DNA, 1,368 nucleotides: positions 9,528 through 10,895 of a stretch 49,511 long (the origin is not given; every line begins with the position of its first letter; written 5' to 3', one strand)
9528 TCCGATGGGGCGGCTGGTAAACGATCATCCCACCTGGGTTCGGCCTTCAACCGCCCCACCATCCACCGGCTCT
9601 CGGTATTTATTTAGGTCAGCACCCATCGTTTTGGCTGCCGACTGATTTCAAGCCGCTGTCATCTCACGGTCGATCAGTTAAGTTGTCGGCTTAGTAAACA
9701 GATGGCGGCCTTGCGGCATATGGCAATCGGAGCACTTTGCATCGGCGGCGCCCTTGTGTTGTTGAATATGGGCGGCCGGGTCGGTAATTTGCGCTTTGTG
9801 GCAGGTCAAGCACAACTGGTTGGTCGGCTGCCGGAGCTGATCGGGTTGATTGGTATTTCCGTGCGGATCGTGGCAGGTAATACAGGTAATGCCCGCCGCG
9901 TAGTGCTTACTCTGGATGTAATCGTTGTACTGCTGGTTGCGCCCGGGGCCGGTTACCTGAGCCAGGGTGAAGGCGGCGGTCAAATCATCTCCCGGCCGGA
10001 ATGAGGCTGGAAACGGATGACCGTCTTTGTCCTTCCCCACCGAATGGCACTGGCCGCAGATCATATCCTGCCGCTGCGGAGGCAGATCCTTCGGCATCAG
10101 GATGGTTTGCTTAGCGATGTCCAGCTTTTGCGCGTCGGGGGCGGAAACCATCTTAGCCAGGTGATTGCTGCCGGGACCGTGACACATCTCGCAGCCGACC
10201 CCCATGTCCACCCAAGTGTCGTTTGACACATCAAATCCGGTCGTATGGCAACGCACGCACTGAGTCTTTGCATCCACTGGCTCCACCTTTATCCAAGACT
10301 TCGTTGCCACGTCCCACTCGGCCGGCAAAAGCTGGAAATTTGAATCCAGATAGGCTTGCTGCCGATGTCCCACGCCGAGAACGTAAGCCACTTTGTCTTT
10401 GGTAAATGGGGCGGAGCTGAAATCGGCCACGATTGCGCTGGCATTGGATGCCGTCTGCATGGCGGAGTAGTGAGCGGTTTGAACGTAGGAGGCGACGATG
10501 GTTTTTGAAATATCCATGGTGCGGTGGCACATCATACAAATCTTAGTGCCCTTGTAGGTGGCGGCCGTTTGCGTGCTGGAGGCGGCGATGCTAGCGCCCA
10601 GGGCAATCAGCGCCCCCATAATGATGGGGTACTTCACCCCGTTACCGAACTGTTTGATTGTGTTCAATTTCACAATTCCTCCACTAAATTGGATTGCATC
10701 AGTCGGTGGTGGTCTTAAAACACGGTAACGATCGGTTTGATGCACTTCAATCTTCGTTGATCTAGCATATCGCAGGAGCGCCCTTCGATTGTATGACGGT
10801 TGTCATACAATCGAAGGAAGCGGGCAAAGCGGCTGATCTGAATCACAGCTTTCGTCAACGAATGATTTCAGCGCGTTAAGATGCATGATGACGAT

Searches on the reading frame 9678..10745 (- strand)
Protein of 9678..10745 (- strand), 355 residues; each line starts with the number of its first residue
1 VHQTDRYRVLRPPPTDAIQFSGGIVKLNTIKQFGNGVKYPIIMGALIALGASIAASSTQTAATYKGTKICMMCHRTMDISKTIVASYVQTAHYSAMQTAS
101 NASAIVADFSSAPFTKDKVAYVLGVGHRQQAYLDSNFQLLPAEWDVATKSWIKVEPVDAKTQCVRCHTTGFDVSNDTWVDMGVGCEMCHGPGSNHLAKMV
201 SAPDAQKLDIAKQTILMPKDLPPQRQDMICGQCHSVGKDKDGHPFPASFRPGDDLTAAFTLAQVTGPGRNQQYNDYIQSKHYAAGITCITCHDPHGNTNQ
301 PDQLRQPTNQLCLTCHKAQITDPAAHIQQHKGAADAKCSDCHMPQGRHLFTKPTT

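Call 6: search_protein_families(library=pfam, proteins=[window:9678-10745:-])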
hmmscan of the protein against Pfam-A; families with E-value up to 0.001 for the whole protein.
window:9678-10745:- (355 aa): 6 families
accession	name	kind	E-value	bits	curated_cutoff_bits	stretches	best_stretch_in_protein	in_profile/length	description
PF09699.15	Paired_CXXCH_1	-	6.6e-16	58.2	20.6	1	285-319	7-39/41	Doubled CXXCH motif (Paired_CXXCH_1)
PF13435.11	Cytochrome_C554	-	1.7e-13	51.8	20.8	1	155-190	43-84/84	Cytochrome c554 and c-prime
PF14522.11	Cytochrome_C7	-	5.8e-08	32.9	24.8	0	279-342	6-66/67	Cytochrome c7 and related cytochrome c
PF14537.11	Cytochrom_c3_2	-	1.4e-07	32.3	25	0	281-343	2-65/79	Cytochrome c3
PF03264.19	Cytochrom_NNT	-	3e-05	24.2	24.1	0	308-346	35-76/174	NapC/NirT cytochrome c family, N-terminal region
PF02335.20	Cytochrom_C552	-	0.00051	19.6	24.1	0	272-319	231-285/438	Cytochrome c552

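Call 23: search_protein_families(library=ncbifam, proteins=[window:9678-10673:-], max_evalue=0.001)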
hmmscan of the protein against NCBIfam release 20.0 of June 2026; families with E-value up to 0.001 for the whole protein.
window:9678-10673:- (331 aa): 8 families
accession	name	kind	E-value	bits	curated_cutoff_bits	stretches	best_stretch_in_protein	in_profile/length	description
NF041028.1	decahem_GSU2203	exception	2.8e-17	62.9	325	2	248-323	112-186/317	GSU2203 family decaheme c-type cytochrome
TIGR03508.1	decahem_SO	subfamily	7.2e-16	58.4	192.2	2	247-322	80-154/258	DmsE family decaheme c-type cytochrome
TIGR01905.1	paired_CXXCH_1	subfamily_domain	1.1e-11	44.4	25.2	1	263-294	8-38/41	doubled CXXCH domain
NF041198.1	UshA_like_PCGU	equivalog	1.5e-08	33.7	275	1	136-215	442-513/519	UshA-like (seleno)protein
NF043010.1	Cyt554_Nsmonas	equivalog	5.7e-05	22.6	400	0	137-180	81-130/238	cytochrome c-550 CycA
TIGR03507.1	decahem_SO1788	subfamily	0.00015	20.4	209.3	1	262-321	244-305/672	OmcA/MtrC family decaheme c-type cytochrome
TIGR03153.1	cytochr_NrfH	equivalog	0.00016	21.7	134.2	0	284-322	27-63/138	cytochrome c nitrite reductase small subunit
TIGR02161.1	napC_nirT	subfamily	0.00055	19.9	310.6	0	284-321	44-85/185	periplasmic nitrate (or nitrite) reductase c-type cytochrome, NapC/NirT family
